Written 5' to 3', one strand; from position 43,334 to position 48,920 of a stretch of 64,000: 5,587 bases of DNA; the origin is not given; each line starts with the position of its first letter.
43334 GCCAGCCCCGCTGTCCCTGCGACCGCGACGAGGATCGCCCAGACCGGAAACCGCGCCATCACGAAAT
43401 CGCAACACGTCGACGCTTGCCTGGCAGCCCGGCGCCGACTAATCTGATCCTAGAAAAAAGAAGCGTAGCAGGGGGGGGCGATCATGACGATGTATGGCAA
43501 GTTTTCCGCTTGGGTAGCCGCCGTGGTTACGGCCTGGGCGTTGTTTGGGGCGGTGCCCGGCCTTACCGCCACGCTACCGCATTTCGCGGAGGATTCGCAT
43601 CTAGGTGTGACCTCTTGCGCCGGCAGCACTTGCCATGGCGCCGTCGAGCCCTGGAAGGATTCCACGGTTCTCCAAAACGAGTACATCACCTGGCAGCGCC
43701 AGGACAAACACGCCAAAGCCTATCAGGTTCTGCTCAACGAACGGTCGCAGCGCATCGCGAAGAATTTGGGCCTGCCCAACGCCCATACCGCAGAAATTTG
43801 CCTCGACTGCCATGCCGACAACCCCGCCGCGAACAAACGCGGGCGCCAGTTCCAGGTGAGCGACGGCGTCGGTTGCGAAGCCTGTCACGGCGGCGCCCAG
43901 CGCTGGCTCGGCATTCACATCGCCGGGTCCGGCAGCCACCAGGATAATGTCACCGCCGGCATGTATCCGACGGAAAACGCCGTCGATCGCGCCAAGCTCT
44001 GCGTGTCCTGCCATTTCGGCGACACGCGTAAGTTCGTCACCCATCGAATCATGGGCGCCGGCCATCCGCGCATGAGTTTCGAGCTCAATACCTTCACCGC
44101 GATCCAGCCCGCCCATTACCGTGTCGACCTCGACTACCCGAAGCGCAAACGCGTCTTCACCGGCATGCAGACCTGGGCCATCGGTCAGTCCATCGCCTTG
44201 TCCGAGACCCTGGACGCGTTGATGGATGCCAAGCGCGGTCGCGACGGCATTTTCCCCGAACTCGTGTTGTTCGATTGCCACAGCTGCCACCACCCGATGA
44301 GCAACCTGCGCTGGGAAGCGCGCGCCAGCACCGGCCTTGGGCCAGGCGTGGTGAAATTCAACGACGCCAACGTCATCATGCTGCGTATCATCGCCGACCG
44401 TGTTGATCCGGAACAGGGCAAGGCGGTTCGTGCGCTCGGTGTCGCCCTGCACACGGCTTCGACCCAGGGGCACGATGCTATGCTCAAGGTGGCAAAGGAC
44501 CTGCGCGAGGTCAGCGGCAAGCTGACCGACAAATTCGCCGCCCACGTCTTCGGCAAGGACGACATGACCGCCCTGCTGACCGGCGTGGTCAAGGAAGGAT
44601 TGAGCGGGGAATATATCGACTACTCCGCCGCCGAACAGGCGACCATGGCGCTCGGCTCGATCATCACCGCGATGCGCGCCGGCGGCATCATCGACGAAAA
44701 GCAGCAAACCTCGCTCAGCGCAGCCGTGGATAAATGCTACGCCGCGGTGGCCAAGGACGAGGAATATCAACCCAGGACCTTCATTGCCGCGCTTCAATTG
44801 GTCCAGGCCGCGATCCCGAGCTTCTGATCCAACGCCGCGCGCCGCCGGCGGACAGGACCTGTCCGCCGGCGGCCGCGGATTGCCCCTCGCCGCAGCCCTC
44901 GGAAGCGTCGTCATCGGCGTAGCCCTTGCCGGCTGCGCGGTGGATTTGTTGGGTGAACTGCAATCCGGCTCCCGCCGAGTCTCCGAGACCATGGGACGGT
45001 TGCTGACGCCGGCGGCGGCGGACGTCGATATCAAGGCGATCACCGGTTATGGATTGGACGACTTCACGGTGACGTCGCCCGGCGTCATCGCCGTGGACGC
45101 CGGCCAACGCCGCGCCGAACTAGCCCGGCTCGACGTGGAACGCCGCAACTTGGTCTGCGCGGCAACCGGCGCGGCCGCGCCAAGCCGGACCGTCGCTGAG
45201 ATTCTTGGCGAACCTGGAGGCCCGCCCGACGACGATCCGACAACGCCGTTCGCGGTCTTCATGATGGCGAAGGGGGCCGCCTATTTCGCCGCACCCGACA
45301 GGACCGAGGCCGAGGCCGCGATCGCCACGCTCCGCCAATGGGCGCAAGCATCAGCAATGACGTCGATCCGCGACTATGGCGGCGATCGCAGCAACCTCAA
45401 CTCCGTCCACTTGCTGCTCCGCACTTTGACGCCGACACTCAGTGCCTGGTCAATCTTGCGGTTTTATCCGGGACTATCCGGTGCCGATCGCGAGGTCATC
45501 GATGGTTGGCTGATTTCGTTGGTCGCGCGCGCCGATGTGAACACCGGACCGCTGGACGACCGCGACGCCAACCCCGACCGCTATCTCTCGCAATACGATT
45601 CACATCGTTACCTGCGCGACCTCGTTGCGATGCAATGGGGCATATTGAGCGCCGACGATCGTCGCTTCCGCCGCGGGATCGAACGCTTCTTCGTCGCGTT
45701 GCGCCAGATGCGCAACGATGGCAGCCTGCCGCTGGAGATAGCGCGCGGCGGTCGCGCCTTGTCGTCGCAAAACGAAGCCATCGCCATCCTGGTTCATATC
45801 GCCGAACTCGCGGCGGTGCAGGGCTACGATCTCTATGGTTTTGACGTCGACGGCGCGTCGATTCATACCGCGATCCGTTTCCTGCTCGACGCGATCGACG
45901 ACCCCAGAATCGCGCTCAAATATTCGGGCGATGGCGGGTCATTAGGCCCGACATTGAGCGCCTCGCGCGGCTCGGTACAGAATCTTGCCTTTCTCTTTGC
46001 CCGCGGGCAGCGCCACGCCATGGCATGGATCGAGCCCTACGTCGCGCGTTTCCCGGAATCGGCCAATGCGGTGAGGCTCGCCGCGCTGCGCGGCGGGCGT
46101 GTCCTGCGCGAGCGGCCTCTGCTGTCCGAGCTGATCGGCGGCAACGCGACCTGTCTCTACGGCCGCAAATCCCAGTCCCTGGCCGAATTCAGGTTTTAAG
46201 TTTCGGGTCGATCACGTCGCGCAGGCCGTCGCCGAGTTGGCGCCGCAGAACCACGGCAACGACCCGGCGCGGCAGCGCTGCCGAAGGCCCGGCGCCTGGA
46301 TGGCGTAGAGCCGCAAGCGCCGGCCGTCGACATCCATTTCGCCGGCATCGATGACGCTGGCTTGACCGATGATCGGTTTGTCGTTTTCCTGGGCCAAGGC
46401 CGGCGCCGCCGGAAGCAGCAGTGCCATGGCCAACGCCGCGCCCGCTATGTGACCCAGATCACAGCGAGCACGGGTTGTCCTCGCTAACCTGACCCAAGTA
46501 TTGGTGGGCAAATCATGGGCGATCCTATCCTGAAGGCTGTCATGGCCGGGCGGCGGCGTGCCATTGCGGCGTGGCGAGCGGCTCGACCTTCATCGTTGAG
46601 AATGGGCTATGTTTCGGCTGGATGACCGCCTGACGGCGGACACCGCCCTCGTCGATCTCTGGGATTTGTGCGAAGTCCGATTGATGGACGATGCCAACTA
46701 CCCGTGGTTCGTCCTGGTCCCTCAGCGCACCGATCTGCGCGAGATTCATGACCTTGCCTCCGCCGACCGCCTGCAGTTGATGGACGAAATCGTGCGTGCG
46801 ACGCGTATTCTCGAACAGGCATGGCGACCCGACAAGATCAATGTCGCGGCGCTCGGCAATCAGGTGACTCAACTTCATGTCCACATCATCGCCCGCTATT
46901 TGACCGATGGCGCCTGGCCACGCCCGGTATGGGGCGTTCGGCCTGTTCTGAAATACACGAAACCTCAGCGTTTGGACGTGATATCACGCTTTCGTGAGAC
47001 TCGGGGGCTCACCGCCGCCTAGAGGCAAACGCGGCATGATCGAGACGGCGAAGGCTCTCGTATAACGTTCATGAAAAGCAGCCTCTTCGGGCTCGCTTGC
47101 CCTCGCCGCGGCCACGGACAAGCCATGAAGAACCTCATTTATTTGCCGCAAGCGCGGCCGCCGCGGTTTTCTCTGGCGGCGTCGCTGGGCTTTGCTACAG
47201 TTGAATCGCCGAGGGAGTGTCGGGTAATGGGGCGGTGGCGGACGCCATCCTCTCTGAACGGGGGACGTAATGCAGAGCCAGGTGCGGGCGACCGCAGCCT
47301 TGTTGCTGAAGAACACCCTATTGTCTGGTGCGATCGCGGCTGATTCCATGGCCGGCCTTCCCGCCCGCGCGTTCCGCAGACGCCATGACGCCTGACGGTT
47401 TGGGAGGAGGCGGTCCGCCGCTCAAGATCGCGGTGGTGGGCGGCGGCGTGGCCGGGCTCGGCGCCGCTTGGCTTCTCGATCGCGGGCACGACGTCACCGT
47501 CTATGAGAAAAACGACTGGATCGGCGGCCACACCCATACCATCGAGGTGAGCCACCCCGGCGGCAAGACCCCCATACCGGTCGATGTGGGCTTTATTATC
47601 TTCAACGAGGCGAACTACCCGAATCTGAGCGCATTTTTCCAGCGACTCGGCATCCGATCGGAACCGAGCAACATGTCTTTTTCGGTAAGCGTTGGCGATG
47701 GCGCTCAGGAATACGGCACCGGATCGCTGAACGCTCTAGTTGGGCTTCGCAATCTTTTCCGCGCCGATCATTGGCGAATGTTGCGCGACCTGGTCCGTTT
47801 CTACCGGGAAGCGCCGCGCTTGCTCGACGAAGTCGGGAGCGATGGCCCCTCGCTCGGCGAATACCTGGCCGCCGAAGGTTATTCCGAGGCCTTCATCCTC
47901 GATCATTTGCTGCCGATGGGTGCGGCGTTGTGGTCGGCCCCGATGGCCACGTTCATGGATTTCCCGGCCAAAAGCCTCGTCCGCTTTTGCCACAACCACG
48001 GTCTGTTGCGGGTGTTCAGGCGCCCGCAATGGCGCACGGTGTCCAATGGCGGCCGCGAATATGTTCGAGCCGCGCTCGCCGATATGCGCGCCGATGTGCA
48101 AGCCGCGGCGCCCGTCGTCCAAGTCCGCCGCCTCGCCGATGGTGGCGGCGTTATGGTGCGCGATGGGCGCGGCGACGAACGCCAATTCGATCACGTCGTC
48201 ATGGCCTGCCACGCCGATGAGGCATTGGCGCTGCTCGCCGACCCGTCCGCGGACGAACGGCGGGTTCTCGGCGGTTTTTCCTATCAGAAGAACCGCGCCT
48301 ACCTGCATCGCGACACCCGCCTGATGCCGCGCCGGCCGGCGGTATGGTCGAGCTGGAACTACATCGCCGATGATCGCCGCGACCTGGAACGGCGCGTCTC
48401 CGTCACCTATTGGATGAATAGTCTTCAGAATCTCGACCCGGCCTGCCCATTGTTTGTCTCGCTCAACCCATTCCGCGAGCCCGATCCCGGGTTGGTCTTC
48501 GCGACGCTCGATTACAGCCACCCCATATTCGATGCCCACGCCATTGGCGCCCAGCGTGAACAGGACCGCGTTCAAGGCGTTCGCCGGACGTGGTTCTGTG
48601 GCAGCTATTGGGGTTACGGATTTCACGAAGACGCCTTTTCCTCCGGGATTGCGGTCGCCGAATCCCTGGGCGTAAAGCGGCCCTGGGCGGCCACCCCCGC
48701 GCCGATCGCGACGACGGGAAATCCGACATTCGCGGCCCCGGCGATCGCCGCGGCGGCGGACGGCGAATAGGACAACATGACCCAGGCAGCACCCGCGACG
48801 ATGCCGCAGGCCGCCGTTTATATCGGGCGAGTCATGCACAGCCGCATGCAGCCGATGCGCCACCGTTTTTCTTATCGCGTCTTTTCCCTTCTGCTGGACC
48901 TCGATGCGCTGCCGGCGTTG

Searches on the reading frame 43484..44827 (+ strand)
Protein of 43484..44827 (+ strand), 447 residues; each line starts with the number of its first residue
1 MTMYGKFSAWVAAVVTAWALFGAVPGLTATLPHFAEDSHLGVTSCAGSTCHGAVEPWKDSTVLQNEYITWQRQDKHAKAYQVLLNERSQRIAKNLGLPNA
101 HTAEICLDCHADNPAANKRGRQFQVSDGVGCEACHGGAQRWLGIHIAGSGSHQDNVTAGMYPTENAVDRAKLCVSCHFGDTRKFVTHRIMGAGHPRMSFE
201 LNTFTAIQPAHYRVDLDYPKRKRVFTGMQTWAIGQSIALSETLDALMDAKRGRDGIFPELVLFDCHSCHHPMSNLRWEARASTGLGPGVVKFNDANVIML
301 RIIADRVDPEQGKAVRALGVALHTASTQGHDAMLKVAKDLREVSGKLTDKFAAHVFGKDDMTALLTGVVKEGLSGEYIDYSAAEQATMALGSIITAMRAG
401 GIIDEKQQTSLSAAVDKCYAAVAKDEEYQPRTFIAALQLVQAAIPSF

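Call 42: search_protein_families(library=pfam, proteins=[window:43484-44827:+], max_evalue=0.00001)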
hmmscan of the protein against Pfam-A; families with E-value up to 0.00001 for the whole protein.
window:43484-44827:+ (447 aa): 2 families
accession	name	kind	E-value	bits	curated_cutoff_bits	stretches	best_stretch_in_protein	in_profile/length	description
PF13435.11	Cytochrome_C554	-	1.4e-10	42.4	20.8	1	49-136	4-84/84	Cytochrome c554 and c-prime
PF14522.11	Cytochrome_C7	-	8.7e-06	25.9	24.8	0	104-177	14-66/67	Cytochrome c7 and related cytochrome c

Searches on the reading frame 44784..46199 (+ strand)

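Call 42: search_protein_families(library=pfam, proteins=[window:44784-46199:+], max_evalue=0.00001)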
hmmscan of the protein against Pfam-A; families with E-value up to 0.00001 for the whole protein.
window:44784-46199:+ (471 aa): 1 family
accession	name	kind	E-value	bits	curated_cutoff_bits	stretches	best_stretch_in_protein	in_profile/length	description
PF05426.18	Alginate_lyase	-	6.7e-24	85.2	22.2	1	161-375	63-273/275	Alginate lyase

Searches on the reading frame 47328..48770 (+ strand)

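Call 42: search_protein_families(library=pfam, proteins=[window:47328-48770:+], max_evalue=0.00001)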
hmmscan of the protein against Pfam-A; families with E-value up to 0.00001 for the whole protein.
window:47328-48770:+ (480 aa): 3 families
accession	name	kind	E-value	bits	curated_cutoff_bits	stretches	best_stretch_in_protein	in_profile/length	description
PF01593.30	Amino_oxidase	-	8.7e-23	81.7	19.8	1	42-318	2-280/443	Flavin containing amine oxidoreductase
PF13450.12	NAD_binding_8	-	1.9e-16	60.5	21.9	1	36-107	1-68/68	NAD(P)-binding Rossmann-like domain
PF01266.30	DAO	-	4.8e-10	39.9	27.9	1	33-69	1-38/353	FAD dependent oxidoreductase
